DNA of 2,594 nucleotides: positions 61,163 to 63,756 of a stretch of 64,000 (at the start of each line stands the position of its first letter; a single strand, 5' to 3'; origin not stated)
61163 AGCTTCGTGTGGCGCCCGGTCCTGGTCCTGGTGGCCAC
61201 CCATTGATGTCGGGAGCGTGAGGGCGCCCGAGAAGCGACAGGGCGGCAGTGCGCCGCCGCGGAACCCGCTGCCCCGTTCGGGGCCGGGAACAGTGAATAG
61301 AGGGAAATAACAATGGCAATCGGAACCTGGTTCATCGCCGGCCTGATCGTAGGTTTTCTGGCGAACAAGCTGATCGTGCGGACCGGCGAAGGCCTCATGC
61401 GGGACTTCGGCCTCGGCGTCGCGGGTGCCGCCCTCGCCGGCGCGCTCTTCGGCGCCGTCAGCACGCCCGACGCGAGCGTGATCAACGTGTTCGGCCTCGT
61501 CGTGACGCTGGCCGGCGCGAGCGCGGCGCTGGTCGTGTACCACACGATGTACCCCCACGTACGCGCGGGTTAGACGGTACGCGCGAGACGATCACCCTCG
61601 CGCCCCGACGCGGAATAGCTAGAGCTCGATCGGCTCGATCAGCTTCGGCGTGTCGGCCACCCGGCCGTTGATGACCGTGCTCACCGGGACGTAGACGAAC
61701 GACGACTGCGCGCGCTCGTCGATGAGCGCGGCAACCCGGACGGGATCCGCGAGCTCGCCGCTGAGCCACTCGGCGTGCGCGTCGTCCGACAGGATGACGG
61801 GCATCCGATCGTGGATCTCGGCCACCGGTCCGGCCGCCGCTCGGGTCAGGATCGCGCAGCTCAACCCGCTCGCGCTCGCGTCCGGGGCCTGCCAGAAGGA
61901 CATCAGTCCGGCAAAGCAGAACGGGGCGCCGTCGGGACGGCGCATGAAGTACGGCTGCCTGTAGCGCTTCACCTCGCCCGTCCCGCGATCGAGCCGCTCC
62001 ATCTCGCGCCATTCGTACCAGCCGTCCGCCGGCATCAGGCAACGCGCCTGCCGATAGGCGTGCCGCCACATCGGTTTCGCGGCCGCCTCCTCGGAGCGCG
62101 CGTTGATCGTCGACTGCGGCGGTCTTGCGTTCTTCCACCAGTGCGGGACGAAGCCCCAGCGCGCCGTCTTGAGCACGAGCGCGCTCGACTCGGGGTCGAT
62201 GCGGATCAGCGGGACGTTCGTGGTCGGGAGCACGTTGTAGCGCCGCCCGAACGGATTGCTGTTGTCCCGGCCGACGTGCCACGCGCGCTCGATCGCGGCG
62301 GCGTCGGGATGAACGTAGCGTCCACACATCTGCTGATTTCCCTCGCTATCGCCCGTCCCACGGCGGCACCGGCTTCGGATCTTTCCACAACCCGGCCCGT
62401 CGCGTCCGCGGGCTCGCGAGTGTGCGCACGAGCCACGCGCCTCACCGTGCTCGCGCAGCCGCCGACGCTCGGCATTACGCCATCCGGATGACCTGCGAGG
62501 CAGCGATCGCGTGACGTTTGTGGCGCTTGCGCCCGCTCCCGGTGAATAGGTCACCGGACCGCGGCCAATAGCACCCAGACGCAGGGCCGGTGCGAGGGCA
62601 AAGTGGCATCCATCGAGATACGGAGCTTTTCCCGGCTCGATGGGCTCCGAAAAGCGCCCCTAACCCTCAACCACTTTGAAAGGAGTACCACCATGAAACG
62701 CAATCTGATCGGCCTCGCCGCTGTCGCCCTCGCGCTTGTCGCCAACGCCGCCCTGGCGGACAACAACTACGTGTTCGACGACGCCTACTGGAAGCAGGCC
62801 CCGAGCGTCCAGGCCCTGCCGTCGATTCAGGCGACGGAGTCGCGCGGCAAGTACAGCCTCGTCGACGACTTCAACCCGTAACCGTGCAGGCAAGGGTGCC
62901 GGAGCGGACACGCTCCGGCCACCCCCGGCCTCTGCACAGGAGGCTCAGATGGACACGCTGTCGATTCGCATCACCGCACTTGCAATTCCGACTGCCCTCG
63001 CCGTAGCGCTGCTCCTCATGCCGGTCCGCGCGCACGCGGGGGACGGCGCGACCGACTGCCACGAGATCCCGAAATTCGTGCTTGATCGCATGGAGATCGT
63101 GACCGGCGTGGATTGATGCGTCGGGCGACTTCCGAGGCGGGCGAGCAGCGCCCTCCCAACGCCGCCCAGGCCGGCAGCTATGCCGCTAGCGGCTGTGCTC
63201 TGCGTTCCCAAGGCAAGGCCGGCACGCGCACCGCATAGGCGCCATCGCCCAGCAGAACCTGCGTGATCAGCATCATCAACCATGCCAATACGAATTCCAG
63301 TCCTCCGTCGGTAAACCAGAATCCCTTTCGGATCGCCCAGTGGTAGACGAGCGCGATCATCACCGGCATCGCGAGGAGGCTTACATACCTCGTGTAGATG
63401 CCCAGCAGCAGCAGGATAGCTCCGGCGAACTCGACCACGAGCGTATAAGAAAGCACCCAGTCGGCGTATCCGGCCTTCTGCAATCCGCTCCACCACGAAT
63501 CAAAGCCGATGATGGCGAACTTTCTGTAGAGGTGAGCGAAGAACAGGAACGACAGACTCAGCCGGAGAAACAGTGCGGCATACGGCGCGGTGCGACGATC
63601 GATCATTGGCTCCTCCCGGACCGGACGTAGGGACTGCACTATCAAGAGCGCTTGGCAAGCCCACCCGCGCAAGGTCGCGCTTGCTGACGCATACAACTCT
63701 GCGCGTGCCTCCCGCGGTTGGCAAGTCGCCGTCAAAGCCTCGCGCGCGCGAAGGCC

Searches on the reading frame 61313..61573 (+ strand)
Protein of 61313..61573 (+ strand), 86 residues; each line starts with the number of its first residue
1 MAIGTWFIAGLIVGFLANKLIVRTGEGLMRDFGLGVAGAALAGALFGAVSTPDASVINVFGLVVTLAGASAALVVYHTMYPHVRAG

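Call 12: search_protein_families(library=pfam, proteins=[window:61313-61573:+], max_evalue=0.01)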
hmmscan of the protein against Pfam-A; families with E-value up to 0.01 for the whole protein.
window:61313-61573:+ (86 aa): 1 family
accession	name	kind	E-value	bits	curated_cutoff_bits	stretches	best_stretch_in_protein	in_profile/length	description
PF04226.18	Transgly_assoc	-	0.00058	20.5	25.3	1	34-77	3-45/49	Transglycosylase associated protein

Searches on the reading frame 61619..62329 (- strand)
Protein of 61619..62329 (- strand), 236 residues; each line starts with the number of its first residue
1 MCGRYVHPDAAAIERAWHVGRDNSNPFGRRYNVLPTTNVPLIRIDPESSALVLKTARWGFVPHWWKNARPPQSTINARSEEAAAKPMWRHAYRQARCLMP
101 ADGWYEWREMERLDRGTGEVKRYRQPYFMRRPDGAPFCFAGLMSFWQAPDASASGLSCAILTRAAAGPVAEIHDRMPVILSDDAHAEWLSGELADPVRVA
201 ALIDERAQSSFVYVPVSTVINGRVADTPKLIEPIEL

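Call 11: search_protein_families(library=pfam, proteins=[window:61619-62329:-], max_evalue=0.01)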
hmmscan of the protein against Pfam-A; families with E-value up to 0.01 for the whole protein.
window:61619-62329:- (236 aa): 1 family
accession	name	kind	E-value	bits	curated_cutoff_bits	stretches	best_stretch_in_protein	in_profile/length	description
PF02586.19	SRAP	-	3.8e-61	206.8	27.1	1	1-221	1-212/214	SOS response associated peptidase (SRAP)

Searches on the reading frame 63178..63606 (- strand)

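Call 73: search_protein_families(library=pfam, proteins=[window:63178-63606:-], max_evalue=0.001)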
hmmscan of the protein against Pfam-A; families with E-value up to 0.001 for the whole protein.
window:63178-63606:- (142 aa): 1 family
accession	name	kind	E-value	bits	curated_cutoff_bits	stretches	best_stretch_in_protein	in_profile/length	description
PF07681.17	DoxX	-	3.4e-11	44.1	23.6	1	11-87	2-80/85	DoxX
